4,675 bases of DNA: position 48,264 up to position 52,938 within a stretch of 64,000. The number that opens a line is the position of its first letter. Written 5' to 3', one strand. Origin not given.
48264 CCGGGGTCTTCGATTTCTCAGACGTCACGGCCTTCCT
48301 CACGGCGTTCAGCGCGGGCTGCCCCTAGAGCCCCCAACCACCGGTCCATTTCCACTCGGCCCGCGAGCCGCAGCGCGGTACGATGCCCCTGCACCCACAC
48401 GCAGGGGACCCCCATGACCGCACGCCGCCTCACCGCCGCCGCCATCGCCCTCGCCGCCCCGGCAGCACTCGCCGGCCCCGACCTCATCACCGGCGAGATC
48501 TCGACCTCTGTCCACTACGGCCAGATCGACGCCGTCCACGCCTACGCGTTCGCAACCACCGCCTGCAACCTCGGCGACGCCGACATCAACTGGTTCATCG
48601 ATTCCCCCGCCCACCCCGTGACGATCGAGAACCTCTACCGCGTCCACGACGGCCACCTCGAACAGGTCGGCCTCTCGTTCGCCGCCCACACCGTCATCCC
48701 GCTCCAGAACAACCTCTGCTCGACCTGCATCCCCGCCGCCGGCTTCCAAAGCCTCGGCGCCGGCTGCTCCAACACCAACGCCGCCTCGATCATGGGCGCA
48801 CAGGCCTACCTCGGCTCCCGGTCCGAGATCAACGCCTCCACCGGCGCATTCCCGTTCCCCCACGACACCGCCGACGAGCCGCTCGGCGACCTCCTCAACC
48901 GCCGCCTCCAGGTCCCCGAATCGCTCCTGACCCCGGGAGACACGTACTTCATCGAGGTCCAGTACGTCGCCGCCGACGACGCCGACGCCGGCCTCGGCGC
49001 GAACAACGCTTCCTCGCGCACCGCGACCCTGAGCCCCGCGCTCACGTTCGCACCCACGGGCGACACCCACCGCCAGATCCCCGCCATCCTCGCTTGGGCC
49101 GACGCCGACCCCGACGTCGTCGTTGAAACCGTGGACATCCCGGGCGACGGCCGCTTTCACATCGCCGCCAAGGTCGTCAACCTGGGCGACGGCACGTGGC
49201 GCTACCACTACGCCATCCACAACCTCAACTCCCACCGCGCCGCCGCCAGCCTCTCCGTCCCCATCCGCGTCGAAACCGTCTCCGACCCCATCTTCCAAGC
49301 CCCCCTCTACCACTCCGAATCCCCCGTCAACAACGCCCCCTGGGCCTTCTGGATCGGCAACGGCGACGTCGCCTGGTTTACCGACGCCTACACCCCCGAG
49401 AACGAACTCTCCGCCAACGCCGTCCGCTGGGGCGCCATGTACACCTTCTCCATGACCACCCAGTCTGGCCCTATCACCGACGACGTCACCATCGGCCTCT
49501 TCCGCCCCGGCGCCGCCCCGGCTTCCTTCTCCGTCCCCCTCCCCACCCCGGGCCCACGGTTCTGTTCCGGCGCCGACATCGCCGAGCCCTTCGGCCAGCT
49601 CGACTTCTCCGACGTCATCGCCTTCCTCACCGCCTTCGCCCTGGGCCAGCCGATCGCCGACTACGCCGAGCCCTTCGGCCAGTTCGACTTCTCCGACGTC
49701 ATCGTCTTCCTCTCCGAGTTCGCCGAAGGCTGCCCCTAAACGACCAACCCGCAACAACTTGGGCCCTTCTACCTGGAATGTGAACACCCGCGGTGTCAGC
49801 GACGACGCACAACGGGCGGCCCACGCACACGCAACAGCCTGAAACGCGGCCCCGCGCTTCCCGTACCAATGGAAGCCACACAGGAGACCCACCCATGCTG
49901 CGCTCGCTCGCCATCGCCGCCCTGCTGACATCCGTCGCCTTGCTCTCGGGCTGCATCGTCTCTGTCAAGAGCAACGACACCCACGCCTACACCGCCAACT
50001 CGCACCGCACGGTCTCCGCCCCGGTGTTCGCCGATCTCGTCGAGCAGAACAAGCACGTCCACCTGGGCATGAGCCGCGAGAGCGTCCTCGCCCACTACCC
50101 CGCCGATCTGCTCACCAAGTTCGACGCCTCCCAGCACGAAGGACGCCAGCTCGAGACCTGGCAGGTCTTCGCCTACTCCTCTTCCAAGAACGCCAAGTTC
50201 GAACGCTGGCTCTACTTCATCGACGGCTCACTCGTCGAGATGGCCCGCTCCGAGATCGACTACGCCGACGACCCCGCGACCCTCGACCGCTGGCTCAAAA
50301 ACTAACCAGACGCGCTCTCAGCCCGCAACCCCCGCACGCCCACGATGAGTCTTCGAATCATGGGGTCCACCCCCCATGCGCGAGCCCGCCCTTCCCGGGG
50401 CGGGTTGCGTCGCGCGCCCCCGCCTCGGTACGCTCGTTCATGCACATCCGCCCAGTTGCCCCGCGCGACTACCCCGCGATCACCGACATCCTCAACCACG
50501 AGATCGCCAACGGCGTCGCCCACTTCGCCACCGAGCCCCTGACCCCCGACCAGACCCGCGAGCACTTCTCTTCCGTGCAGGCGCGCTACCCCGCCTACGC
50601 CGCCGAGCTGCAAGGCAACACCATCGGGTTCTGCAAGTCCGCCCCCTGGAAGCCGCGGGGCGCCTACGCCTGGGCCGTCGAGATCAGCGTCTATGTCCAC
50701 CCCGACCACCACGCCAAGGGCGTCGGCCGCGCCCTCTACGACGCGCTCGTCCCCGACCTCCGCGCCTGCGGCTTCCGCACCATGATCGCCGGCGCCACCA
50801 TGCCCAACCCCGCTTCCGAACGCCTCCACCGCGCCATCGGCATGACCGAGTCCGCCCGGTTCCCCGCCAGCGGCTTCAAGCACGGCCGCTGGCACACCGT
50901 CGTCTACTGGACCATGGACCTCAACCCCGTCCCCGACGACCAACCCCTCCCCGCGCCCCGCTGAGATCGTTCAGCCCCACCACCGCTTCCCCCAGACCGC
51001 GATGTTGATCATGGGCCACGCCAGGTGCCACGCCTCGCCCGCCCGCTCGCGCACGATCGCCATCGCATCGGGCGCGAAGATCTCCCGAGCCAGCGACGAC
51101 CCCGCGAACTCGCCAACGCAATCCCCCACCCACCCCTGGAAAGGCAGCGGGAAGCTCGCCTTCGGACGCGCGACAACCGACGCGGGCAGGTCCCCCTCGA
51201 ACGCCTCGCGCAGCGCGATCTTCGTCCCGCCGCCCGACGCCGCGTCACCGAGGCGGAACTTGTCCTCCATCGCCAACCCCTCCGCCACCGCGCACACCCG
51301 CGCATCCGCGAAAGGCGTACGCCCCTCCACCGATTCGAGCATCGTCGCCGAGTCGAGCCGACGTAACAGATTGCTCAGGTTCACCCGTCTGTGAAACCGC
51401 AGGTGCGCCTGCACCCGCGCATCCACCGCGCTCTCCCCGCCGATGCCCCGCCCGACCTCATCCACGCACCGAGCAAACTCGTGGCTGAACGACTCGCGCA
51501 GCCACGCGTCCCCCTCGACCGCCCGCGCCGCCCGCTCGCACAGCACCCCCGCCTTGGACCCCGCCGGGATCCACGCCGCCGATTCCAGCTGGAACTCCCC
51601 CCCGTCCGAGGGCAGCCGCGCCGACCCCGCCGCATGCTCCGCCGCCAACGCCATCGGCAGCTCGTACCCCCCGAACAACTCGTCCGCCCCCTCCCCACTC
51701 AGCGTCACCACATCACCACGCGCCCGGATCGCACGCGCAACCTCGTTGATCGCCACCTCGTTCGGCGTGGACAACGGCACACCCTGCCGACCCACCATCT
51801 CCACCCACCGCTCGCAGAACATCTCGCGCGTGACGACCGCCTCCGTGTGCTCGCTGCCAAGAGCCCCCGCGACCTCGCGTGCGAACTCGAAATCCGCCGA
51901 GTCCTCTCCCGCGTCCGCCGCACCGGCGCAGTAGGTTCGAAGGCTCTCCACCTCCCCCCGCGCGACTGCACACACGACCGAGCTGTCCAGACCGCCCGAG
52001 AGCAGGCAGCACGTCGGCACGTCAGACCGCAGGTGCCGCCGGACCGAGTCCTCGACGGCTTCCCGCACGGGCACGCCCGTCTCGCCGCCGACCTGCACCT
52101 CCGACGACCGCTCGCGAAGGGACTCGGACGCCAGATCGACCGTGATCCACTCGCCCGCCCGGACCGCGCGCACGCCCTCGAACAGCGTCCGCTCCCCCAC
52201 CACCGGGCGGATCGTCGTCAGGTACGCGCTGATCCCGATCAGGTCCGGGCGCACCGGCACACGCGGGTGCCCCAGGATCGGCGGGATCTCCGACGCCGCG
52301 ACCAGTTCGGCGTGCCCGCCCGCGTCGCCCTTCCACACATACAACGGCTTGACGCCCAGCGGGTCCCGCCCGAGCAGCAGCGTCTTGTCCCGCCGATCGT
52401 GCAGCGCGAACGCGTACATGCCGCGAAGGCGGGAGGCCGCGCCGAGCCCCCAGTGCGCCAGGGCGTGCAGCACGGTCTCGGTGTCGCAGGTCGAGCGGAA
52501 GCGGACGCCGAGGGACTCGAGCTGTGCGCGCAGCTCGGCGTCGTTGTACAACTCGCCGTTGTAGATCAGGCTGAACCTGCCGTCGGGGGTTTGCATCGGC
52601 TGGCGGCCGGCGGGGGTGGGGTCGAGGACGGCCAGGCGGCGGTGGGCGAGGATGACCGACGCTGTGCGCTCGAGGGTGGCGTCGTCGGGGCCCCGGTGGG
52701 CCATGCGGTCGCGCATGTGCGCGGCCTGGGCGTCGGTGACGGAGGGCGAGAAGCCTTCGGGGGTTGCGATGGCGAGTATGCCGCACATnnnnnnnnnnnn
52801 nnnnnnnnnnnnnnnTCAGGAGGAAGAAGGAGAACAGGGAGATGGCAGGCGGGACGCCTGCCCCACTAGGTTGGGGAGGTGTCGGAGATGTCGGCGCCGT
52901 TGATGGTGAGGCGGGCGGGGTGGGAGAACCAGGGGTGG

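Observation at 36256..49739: Eight consecutive genes (11 in the window) share one C-terminal Cys-bracketed dockerin-like module on unrelated secreted heads, with no cohesin partner visible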

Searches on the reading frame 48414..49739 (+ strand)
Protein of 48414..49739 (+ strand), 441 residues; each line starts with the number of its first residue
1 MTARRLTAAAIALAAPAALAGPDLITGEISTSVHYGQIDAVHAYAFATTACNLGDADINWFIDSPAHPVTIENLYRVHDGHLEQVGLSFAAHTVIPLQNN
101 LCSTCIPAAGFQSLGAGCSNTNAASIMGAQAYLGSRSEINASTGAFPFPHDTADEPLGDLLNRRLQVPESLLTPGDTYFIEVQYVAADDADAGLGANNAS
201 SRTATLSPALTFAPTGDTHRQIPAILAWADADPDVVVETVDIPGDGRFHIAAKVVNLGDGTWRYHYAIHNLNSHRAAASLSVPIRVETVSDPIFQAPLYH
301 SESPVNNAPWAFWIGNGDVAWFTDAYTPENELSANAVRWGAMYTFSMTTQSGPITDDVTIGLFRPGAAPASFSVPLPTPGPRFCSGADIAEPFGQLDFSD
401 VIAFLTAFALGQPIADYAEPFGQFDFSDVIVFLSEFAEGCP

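Call 7: search_protein_families(library=ncbifam, proteins=[window:48414-49739:+], max_evalue=0.01)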
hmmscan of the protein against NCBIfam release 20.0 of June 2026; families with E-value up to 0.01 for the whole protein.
window:48414-49739:+ (441 aa): 1 family
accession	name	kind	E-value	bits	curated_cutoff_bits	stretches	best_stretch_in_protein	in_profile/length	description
NF041540.1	dockerin_GC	domain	1.4e-11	44.6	29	1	387-440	3-67/67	GC-type dockerin domain-anchored protein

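Call 8: search_protein_families(library=pfam, proteins=[window:48414-49739:+], max_evalue=0.01)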
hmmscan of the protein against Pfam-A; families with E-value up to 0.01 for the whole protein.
window:48414-49739:+ (441 aa): 0 families

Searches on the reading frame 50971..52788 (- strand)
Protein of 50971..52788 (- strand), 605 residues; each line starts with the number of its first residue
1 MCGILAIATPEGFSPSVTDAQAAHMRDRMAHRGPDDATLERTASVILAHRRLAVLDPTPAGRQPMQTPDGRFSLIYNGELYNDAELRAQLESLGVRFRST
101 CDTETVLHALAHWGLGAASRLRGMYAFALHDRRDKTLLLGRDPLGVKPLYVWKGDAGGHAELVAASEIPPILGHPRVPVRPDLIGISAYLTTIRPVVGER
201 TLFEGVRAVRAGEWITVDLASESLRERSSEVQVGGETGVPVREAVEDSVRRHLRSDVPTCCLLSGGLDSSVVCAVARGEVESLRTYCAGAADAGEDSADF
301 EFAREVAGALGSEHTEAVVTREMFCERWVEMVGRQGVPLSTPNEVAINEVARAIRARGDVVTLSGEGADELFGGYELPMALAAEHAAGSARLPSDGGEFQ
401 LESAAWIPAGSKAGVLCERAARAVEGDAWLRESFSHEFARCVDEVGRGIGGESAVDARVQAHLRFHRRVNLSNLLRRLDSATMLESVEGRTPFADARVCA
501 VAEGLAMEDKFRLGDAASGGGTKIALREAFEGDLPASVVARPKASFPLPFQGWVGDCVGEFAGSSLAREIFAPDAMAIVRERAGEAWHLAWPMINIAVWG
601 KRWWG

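Call 15: search_protein_families(library=pfam, proteins=[window:50971-52788:-], max_evalue=0.001)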
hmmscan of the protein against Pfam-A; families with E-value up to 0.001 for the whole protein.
window:50971-52788:- (605 aa): 3 families
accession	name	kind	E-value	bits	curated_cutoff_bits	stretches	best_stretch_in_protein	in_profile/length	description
PF00733.27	Asn_synthase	-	1.5e-59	202.9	21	1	241-569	2-311/354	Asparagine synthase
PF13537.11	GATase_7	-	4.2e-37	127.3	25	1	49-171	1-121/123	Glutamine amidotransferase domain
PF13522.11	GATase_6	-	1.6e-36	125.6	27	1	34-160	1-123/130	Glutamine amidotransferase domain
